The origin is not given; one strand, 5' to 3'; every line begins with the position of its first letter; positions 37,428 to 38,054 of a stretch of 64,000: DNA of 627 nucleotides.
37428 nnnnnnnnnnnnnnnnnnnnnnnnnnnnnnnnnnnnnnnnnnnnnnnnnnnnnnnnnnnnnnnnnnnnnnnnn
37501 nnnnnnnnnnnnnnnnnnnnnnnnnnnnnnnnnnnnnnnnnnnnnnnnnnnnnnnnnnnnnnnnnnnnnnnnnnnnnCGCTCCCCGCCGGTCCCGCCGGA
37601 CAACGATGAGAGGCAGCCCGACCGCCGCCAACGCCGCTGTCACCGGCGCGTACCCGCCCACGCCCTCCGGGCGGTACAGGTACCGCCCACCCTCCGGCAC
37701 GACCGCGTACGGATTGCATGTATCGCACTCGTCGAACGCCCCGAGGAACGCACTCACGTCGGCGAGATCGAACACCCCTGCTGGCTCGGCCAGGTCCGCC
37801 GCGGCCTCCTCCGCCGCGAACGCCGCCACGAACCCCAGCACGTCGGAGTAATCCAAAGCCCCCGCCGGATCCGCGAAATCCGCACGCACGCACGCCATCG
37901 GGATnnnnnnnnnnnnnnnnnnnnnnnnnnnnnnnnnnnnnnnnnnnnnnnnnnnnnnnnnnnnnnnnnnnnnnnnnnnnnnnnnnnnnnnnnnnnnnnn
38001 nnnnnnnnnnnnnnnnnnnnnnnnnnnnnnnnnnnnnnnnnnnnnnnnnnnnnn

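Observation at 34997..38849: Two LVIVD propeller paralogs with a composite C-terminus, translationally coupled to an O-antigen-ligase-family gene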

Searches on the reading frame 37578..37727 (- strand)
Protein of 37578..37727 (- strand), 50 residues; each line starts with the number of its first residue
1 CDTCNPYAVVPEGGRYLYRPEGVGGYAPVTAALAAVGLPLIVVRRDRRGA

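Call 24: find_homologous_proteins(query=A2, max_evalue=10)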
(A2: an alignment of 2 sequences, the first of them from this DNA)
Query A2 (2 sequences): 61 candidates shared short words with the query, none scored E <= 10.

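Call 40: search_protein_families(library=ncbifam, proteins=[window:37578-37727:-], max_evalue=10)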
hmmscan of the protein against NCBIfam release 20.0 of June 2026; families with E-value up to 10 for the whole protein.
seq(50 aa): 1 family
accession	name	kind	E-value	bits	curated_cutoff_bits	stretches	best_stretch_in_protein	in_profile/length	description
TIGR04564.1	Synergist_CTERM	domain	1.5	9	22.5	1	30-45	10-25/27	Synerg-CTERM sorting domain-containing protein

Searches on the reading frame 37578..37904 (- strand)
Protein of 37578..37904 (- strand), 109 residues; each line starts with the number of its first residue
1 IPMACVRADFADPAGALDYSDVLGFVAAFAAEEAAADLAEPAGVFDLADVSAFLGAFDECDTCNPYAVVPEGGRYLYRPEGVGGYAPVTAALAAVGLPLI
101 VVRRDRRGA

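Call 38: search_protein_representatives(alignment_id=A3)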
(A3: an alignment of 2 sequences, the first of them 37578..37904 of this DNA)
Query: 2 sequences, 113 profile positions. Proteins with E-value up to 0.001 (for the whole library): 1673; up to 1e-10: 106; up to 1e-30: 2. The best 150 are listed.
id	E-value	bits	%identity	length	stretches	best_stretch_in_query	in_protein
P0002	1.8e-59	214.8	-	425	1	3-113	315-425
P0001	2.2e-54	198.4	-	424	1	1-112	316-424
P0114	1.1e-20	89.8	-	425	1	3-109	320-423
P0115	7.8e-14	67.8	-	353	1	3-59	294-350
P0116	9.1e-14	67.6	-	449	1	2-59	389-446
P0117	1.2e-13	67.2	-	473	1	3-59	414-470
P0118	1.3e-13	67.1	-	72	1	5-59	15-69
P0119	1.4e-13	67.0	-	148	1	4-59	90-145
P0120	3.1e-13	65.9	-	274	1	5-59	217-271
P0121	3.2e-13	65.9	-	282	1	4-58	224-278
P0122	4.2e-13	65.5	-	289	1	3-59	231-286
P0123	4.8e-13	65.3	-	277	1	7-59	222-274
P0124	4.9e-13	65.2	-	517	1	8-60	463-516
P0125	5.0e-13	65.2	-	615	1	4-59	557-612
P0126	5.1e-13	65.2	-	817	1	4-59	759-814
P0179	2.2e-11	59.9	-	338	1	4-62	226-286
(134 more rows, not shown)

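Call 40: search_protein_families(library=ncbifam, proteins=[P0114, P0179], max_evalue=10)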
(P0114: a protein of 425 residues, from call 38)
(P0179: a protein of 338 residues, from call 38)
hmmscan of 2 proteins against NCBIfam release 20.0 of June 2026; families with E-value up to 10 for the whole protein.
P0114 (425 aa): 3 families
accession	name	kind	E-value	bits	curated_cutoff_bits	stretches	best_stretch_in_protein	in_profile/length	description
NF041540.1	dockerin_GC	domain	4.6e-10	39.8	29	1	325-378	3-67/67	GC-type dockerin domain-anchored protein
TIGR04312.1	choice_anch_B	subfamily_domain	1.3e-08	34.6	100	2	88-146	45-107/364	choice-of-anchor B family protein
NF011152.0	PRK14560.1-3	equivalog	0.0076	16.1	249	1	102-136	61-96/165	putative RNA-binding protein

P0179 (338 aa): 1 family
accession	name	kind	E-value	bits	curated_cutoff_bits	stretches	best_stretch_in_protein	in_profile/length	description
NF041540.1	dockerin_GC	domain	6.3e-09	36.1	29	1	229-281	2-65/67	GC-type dockerin domain-anchored protein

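Call 53: find_encoding_contigs(protein=P0179, flank=6000, max_places=3)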
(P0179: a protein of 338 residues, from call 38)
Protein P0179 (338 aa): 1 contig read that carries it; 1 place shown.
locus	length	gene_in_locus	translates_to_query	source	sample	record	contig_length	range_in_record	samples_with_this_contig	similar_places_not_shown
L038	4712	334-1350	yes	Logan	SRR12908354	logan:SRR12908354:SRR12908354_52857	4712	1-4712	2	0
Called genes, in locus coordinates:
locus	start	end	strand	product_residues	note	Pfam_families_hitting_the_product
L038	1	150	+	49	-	?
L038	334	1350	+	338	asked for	-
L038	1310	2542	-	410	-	PF04932:Wzy_C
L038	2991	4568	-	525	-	PF02366:PMT, PF13231:PMT_2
